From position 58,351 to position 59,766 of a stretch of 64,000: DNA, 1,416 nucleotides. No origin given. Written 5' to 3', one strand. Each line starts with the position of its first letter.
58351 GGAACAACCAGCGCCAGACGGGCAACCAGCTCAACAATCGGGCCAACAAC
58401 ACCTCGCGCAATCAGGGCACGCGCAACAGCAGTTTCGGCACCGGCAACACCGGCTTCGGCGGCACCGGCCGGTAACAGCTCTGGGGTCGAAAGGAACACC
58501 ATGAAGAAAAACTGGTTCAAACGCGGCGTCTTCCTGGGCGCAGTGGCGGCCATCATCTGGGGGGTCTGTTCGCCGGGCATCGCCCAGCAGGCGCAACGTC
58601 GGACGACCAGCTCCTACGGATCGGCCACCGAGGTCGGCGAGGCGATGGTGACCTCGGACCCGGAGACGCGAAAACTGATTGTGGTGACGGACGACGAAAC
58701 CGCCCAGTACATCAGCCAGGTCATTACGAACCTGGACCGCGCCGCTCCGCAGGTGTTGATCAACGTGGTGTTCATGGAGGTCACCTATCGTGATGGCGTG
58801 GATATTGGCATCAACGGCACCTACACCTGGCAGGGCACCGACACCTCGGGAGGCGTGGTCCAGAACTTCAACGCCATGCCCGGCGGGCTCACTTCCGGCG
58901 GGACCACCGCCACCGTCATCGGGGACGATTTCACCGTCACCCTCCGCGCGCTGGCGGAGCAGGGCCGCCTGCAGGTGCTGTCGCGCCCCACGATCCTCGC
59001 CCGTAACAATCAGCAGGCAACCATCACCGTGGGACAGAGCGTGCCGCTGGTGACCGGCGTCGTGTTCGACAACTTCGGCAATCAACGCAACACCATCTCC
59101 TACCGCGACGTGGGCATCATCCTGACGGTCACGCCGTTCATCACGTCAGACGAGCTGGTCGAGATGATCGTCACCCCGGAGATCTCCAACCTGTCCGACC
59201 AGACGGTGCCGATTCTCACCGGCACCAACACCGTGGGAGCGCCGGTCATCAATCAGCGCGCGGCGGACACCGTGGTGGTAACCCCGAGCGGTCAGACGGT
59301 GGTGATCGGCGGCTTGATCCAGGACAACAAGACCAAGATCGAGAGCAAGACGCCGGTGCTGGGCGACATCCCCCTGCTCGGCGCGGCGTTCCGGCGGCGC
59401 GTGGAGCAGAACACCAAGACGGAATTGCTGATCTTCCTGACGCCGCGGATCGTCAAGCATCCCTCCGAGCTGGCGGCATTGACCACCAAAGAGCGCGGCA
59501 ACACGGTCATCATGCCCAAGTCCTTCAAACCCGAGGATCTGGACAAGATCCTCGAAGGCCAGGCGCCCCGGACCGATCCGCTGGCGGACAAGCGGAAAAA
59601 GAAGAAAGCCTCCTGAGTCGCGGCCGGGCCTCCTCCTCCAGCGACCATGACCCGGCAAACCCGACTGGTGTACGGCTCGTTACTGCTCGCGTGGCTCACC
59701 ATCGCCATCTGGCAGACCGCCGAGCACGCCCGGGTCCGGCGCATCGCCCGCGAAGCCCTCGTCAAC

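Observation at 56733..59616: Secretin of the type II secretion-like operon is split into two separately exported proteins, with the break inside its last ring-building domain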

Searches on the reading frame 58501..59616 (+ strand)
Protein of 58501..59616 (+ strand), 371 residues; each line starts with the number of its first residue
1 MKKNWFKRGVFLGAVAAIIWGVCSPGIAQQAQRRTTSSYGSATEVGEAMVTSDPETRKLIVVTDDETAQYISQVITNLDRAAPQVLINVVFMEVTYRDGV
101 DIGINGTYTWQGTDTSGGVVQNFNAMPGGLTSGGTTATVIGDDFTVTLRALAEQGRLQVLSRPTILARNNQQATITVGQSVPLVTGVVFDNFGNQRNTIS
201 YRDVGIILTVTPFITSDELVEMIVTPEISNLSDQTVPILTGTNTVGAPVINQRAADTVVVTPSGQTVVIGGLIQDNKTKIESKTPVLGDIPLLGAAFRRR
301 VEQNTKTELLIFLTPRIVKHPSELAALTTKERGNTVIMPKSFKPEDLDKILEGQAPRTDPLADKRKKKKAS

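Call 3: search_protein_families(library=pfam, proteins=[window:58501-59616:+], max_evalue=0.01)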
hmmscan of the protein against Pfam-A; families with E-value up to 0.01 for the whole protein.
window:58501-59616:+ (371 aa): 1 family
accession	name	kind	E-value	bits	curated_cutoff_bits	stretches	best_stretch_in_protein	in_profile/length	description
PF00263.26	Secretin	-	5.3e-48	163.2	27.5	1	150-319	1-169/169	Bacterial type II and III secretion system protein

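Call 4: search_protein_families(library=ncbifam, proteins=[window:58501-59616:+], max_evalue=0.01)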
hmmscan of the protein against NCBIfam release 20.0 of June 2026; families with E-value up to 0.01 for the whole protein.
window:58501-59616:+ (371 aa): 9 families
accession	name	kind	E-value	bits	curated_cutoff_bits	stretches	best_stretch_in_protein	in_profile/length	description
TIGR02517.1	type_II_gspD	equivalog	6.7e-66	223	351.35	1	24-328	277-600/600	type II secretion system secretin GspD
TIGR02519.1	pilus_MshL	equivalog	2.2e-47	161.4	250.2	1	59-318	10-290/290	pilus (MSHA type) biogenesis protein MshL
TIGR02515.1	IV_pilus_PilQ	subfamily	1.6e-42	146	284.35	2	144-319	261-428/428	type IV pilus secretin PilQ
TIGR02516.1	type_III_yscC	equivalog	3.7e-36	124.7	238.45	1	26-319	174-462/463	type III secretion system outer membrane ring subunit SctC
NF011873.0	PRK15346.1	equivalog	2.1e-26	92.7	524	1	36-307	224-483/499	EscC/YscC/HrcC family type III secretion system outer membrane ring protein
NF042912.1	Amuc_1098_fam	equivalog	1.4e-23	82.9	750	1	226-318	705-796/805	Amuc_1098 family type IV pilus outer membrane protein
NF010083.0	PRK13568.1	equivalog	3.4e-23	82.1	554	1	49-319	153-418/419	DNA uptake porin HofQ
NF007851.2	PRK10560.1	exception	8.6e-17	61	598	1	49-319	145-410/412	DNA uptake porin HofQ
TIGR02520.1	pilus_B_mal_scr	equivalog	1.2e-06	27.4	287.65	1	65-315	258-511/513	PilN family type IVB pilus formation outer membrane protein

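Call 5: find_homologous_proteins(query=window:58501-59616:+, max_evalue=1e-10)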
Query window:58501-59616:+ (371 aa): 4820 proteins with E <= 1e-10 among 8000 candidates; the best 120 are listed.
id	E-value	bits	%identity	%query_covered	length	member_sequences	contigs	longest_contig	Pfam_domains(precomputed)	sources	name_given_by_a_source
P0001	2.0e-236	802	100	100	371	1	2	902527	PF00263.27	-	-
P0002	6.8e-214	728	90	98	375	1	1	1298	PF00263.27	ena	-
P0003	6.3e-213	724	90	98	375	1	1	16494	PF00263.27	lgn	-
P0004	8.5e-210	714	89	98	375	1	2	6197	PF00263.27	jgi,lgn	jgi:general secretion pathway protein D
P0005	3.1e-205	699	88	100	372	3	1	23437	PF00263.27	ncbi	-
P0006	1.6e-203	694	86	99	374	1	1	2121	PF00263.27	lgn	-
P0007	1.8e-156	539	94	71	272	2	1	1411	PF00263.27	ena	-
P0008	1.7e-146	506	66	98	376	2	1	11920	PF00263.27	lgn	-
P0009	1.6e-145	503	69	90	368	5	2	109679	PF00263.27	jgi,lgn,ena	-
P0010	6.0e-145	501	65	97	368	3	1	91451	PF00263.27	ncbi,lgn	-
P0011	7.5e-144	497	66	94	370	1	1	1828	PF00263.27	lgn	-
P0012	1.7e-143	496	64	99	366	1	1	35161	PF00263.27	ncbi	-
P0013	2.6e-142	492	65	91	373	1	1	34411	PF00263.27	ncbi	-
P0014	8.8e-142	490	65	96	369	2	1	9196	PF00263.27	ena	-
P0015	1.0e-141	490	69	87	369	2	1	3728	PF00263.27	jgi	jgi:general secretion pathway protein D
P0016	1.5e-141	490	65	95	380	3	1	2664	PF00263.27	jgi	jgi:general secretion pathway protein D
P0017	1.2e-140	487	67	91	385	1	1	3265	PF00263.27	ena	-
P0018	7.4e-140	484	66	92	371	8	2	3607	PF00263.27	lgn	-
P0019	8.1e-140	484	65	94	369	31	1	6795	PF00263.27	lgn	-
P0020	5.5e-137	475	68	88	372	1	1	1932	PF00263.27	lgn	-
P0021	5.7e-132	458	67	85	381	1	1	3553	PF00263.27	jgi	jgi:general secretion pathway protein D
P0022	3.5e-130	452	63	96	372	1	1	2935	PF00263.27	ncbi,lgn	-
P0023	5.3e-129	448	66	87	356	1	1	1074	PF00263.27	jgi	jgi:general secretion pathway protein D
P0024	9.1e-127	441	62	92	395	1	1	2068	PF00263.27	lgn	-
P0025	1.2e-126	441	64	89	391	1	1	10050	PF03958.23,PF00263.27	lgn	-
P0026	5.0e-126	439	64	90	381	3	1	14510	PF00263.27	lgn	-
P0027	5.7e-126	438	61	99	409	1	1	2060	PF00263.27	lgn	-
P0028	2.7e-125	436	63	89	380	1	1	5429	PF00263.27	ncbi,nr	ncbi:MAG: hypothetical protein JXQ71_02035 [Verrucomicrobia bacterium]|nr:hypothetical protein [Verr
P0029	4.8e-125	435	66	87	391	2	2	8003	PF00263.27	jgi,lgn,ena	-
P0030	6.9e-125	435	64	87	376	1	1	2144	PF00263.27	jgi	jgi:general secretion pathway protein D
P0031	7.8e-125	435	62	91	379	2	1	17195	PF00263.27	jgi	jgi:general secretion pathway protein D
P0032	1.1e-124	434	64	88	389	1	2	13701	PF00263.27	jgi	jgi:general secretion pathway protein D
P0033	3.1e-124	433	66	86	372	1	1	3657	PF00263.27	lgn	-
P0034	6.6e-124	432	62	91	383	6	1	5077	PF00263.27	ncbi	-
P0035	1.2e-123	431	67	84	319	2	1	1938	PF00263.27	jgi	jgi:general secretion pathway protein D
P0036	1.8e-123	430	63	87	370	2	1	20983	PF00263.27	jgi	jgi:general secretion pathway protein D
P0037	2.5e-123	430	63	88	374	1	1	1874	PF00263.27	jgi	-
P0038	4.9e-123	429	58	99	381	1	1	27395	PF00263.27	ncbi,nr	ncbi:MAG: type II secretion system protein GspD [Verrucomicrobiales bacterium]|nr:type II secretion 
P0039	4.9e-123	429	63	88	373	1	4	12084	PF00263.27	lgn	-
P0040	5.2e-123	429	64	88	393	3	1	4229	PF00263.27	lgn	-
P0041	7.8e-123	428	66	83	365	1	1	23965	PF00263.27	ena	-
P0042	8.0e-123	428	63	87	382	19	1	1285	PF00263.27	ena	-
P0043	2.2e-122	427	64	85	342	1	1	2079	PF00263.27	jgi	jgi:general secretion pathway protein D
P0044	3.4e-122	426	59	94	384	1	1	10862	PF00263.27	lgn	-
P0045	4.1e-122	426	61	85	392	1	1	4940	PF00263.27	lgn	-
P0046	1.3e-121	424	63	88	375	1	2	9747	PF00263.27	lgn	-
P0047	2.0e-121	424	64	88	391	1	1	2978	PF00263.27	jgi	jgi:type II secretion system protein D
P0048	2.2e-121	423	64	87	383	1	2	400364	PF00263.27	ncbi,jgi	jgi:general secretion pathway protein D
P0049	2.5e-121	423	62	85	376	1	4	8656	PF00263.27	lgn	-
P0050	3.9e-121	423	58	99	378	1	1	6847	PF00263.27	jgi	jgi:type II secretory pathway component GspD/PulD (secretin)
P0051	4.9e-121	422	66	84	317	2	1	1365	PF00263.27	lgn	-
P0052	6.3e-121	422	64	85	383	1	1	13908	PF00263.27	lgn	-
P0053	8.2e-121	422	62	87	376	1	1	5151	PF00263.27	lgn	-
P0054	1.0e-120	421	62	90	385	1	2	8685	PF00263.27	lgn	-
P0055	1.6e-120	421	64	85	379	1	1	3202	PF00263.27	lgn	-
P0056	2.1e-120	420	61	92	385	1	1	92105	PF00263.27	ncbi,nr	ncbi:MAG: type II secretion system protein GspD [Verrucomicrobiales bacterium]|nr:type II secretion 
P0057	4.4e-120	419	61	89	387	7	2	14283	PF00263.27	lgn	-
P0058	6.3e-120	419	65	86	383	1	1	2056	PF00263.27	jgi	jgi:type II secretion system protein D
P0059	7.2e-120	418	63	89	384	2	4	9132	PF00263.27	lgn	-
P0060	1.2e-119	418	60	95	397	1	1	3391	PF00263.27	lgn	-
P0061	1.7e-119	417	63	90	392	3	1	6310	PF00263.27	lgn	-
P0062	2.3e-119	417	63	86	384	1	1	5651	PF00263.27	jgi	jgi:type II secretion system protein D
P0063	2.5e-119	417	60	86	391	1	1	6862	PF00263.27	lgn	-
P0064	6.8e-119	415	59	94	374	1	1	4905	PF00263.27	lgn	-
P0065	8.3e-119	415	56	98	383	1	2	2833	PF00263.27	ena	-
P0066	1.1e-118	415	61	91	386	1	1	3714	PF00263.27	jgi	jgi:general secretion pathway protein D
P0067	1.1e-118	415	62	89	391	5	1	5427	PF00263.27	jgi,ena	-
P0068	2.4e-118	413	63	88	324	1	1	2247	PF00263.27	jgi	jgi:general secretion pathway protein D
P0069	2.5e-118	413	61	90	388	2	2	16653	PF00263.27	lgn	-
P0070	3.0e-118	413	58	93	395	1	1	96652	PF00263.27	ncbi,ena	-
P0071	1.1e-117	411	60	89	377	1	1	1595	PF00263.27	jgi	jgi:general secretion pathway protein D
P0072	1.5e-117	411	58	91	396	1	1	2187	PF00263.27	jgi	jgi:general secretion pathway protein D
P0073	1.7e-117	411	59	89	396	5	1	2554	PF00263.27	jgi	-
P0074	3.6e-117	410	59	89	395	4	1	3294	PF00263.27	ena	-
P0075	4.3e-117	409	58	100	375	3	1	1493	PF00263.27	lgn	-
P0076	5.5e-117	409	59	89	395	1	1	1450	PF00263.27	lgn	-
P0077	5.8e-117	409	59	91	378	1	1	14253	PF00263.27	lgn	-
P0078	7.3e-117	409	62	85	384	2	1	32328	PF00263.27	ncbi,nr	ncbi:MAG: hypothetical protein IT580_03205 [Verrucomicrobiales bacterium]|nr:hypothetical protein [V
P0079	9.8e-117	408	61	88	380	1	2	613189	PF00263.27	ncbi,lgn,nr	ncbi:MAG: hypothetical protein RMN51_03615 [Verrucomicrobiota bacterium]|nr:hypothetical protein [Li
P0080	1.1e-116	408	61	87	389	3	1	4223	PF00263.27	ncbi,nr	ncbi:MAG: hypothetical protein JNL97_07290 [Verrucomicrobiales bacterium]|nr:hypothetical protein [V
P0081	1.7e-116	407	59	83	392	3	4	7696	PF03958.23,PF00263.27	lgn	-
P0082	1.8e-116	407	55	95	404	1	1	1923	PF00263.27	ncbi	-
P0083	2.5e-116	407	59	89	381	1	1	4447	PF00263.27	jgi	jgi:general secretion pathway protein D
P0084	3.2e-116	406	61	88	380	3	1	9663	PF03958.23,PF00263.27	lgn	-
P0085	3.3e-116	406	58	89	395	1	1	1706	PF00263.27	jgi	jgi:general secretion pathway protein D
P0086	4.6e-116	406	59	89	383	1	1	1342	PF00263.27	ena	-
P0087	6.5e-116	405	59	94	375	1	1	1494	PF00263.27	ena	-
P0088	6.8e-116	405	61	87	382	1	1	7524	PF00263.27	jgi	jgi:general secretion pathway protein D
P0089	7.2e-116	405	59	94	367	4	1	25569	PF00263.27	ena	-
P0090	1.2e-115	405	55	94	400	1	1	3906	PF00263.27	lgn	-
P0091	1.5e-115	404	59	87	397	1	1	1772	PF00263.27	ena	-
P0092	2.3e-115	404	58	97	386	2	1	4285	PF00263.27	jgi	jgi:general secretion pathway protein D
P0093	2.4e-115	404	56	100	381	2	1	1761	PF00263.27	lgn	-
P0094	3.1e-115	403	59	93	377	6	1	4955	PF00263.27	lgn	-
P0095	3.2e-115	403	60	89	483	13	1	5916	PF03958.23,PF00263.27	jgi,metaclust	metaclust:\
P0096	4.3e-115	403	62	87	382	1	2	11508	PF00263.27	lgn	-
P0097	5.2e-115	402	57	97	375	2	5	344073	PF00263.27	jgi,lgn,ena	-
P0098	6.1e-115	402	60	92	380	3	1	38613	PF00263.27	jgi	jgi:general secretion pathway protein D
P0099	6.5e-115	402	58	96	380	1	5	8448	PF00263.27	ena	-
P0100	9.7e-115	402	56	99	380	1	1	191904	PF00263.27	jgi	-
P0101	1.3e-114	401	59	91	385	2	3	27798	PF00263.27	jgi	jgi:type II secretion system protein D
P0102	1.3e-114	401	59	83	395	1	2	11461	PF03958.23,PF00263.27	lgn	-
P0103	1.3e-114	401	57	99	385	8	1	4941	PF00263.27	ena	-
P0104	1.5e-114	401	55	98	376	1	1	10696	PF00263.27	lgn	-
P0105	1.6e-114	401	60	85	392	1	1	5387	PF00263.27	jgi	jgi:general secretion pathway protein D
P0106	1.9e-114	401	61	88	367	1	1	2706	PF00263.27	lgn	-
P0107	2.1e-114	400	58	89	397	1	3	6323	PF00263.27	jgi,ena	jgi:general secretion pathway protein D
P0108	2.4e-114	400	53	99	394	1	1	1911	PF00263.27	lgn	-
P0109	3.9e-114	400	56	97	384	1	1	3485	PF00263.27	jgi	jgi:type II secretion system protein D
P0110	4.2e-114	399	59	88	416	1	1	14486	PF00263.27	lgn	-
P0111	6.4e-114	399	59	89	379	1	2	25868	PF00263.27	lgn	-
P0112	7.0e-114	399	61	88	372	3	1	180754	PF00263.27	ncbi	-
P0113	7.0e-114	399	59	85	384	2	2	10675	PF03958.23,PF00263.27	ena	-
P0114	7.3e-114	399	57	93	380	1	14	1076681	PF00263.27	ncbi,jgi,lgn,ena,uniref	ncbi:type II secretion system protein GspD [Limisphaera sp. VF-2]|jgi:general secretion pathway prot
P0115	7.9e-114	399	55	96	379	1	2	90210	PF00263.27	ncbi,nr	ncbi:MAG TPA: hypothetical protein PKM73_11405 [Verrucomicrobiota bacterium]|nr:hypothetical protein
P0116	1.2e-113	398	56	95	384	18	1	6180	PF00263.27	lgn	-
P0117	1.2e-113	398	61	86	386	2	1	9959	PF00263.27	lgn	-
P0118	1.6e-113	398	60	89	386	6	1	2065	PF00263.27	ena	-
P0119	1.8e-113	397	59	90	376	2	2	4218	PF00263.27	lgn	-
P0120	2.6e-113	397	59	89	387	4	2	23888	PF00263.27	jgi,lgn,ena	-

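Call 7: find_encoding_contigs(protein=P0114, flank=6000, max_places=2)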
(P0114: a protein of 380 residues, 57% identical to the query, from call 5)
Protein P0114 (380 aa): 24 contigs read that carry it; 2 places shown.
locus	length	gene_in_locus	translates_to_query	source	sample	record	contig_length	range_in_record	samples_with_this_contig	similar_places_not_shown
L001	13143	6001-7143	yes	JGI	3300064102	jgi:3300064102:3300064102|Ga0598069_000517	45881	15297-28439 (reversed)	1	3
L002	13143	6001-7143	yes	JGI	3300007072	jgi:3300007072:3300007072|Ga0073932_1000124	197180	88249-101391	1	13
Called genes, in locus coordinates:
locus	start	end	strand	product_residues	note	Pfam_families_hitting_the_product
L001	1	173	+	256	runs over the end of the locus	PF11612:T2SSJ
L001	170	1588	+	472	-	PF21687:T2SSK_1st, PF03934:T2SSK (faint), PF12836:HHH_3 (faint)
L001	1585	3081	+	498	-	-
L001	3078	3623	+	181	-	PF10741:T2SSM_b (weak)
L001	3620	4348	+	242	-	-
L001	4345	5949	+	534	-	PF21305:type_II_gspD_N0, PF03958:Secretin_N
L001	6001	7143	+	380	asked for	PF00263:Secretin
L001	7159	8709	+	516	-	PF00512:HisKA, PF02518:HATPase_c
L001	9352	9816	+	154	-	PF00011:HSP20, PF27746:Small_heat_shock_put (weak), PF17886:ArsA_HSP20 (weak)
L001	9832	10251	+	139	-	PF00011:HSP20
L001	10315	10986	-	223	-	PF00595:PDZ, PF13180:PDZ_2, PF17820:PDZ_6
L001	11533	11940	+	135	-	-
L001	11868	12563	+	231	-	-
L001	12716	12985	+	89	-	-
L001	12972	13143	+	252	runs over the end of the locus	-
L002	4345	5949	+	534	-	PF21305:type_II_gspD_N0, PF03958:Secretin_N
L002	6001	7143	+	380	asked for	PF00263:Secretin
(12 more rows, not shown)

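Call 8: find_encoding_contigs(protein=P0048, flank=6000, max_places=2)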
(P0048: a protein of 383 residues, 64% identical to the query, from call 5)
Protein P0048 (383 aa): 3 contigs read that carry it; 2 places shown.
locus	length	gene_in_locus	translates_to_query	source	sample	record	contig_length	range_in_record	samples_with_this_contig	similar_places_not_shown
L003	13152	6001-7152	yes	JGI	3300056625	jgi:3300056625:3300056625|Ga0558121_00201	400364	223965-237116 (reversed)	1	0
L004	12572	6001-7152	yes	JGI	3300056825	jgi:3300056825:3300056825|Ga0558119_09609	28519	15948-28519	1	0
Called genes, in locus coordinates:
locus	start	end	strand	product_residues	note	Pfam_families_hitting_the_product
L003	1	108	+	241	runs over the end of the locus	PF07963:N_methyl (weak), PF11612:T2SSJ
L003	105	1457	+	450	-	PF03934:T2SSK (faint), PF12836:HHH_3 (weak), PF21687:T2SSK_1st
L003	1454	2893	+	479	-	-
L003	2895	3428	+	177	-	-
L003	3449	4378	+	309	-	-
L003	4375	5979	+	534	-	PF21305:type_II_gspD_N0, PF03958:Secretin_N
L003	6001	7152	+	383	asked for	PF00263:Secretin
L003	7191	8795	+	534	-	PF00512:HisKA, PF02518:HATPase_c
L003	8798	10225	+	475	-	PF00072:Response_reg, PF00158:Sigma54_activat, PF14532:Sigma54_activ_2, PF07728:AAA_5, PF13556:HTH_30 (faint), PF25601:AAA_lid_14, PF02954:HTH_8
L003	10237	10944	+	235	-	-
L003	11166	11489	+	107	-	-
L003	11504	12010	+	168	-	-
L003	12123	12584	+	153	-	-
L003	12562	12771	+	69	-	-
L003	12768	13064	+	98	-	-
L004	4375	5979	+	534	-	PF21305:type_II_gspD_N0, PF03958:Secretin_N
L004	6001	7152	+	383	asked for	PF00263:Secretin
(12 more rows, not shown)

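Call 10: search_solved_structures(query=window:58501-59616:+, max_evalue=0.00001, show_alignments=2)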
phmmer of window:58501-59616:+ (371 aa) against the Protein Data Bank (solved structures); distinct sequences matched with E-value up to 0.00001: 22.
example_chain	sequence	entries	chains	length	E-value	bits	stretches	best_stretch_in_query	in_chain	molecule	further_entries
5wln_G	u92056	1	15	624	2.1e-35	125.8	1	47-353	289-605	Type II secretion system protein D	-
6i1y_A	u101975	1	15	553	2.1e-32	115.9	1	128-356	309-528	General secretion pathway protein GspD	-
5wq7_A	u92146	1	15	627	6.3e-32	114.4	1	21-328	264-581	Putative type II secretion system protein D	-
9k8v_A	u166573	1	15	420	3.2e-31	112.1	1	125-352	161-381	General secretion pathway protein D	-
6hcg_A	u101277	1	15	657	1.5e-30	109.8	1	46-324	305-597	Type II secretion system protein D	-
6i1x_A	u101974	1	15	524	2e-30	109.5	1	20-327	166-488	Type II secretion system protein D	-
5wq8_A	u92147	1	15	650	2.1e-30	109.4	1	126-352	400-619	Type II secretion system protein D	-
5wq9_A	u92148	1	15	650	1.3e-29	106.8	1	127-352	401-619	Type II secretion system protein D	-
5w68_A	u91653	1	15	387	7.8e-29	104.2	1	105-320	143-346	Putative type II secretion protein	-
5zdh_A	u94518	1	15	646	9.3e-28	100.7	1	105-320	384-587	Type II secretion system protein D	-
8odn_A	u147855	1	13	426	1.3e-22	83.8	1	132-320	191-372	RcpA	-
7ofh_A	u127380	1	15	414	1e-21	80.8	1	57-318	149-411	Virion export protein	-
6w6m_A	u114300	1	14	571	1.5e-21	80.3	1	145-318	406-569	Type IV pilus secretin PilQ family protein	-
9x0w_A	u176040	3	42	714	1.5e-21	80.2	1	98-320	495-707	Fimbrial assembly protein PilQ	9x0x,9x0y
6ve2_A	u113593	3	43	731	1.7e-21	80.1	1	98-320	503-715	Fimbrial assembly protein PilQ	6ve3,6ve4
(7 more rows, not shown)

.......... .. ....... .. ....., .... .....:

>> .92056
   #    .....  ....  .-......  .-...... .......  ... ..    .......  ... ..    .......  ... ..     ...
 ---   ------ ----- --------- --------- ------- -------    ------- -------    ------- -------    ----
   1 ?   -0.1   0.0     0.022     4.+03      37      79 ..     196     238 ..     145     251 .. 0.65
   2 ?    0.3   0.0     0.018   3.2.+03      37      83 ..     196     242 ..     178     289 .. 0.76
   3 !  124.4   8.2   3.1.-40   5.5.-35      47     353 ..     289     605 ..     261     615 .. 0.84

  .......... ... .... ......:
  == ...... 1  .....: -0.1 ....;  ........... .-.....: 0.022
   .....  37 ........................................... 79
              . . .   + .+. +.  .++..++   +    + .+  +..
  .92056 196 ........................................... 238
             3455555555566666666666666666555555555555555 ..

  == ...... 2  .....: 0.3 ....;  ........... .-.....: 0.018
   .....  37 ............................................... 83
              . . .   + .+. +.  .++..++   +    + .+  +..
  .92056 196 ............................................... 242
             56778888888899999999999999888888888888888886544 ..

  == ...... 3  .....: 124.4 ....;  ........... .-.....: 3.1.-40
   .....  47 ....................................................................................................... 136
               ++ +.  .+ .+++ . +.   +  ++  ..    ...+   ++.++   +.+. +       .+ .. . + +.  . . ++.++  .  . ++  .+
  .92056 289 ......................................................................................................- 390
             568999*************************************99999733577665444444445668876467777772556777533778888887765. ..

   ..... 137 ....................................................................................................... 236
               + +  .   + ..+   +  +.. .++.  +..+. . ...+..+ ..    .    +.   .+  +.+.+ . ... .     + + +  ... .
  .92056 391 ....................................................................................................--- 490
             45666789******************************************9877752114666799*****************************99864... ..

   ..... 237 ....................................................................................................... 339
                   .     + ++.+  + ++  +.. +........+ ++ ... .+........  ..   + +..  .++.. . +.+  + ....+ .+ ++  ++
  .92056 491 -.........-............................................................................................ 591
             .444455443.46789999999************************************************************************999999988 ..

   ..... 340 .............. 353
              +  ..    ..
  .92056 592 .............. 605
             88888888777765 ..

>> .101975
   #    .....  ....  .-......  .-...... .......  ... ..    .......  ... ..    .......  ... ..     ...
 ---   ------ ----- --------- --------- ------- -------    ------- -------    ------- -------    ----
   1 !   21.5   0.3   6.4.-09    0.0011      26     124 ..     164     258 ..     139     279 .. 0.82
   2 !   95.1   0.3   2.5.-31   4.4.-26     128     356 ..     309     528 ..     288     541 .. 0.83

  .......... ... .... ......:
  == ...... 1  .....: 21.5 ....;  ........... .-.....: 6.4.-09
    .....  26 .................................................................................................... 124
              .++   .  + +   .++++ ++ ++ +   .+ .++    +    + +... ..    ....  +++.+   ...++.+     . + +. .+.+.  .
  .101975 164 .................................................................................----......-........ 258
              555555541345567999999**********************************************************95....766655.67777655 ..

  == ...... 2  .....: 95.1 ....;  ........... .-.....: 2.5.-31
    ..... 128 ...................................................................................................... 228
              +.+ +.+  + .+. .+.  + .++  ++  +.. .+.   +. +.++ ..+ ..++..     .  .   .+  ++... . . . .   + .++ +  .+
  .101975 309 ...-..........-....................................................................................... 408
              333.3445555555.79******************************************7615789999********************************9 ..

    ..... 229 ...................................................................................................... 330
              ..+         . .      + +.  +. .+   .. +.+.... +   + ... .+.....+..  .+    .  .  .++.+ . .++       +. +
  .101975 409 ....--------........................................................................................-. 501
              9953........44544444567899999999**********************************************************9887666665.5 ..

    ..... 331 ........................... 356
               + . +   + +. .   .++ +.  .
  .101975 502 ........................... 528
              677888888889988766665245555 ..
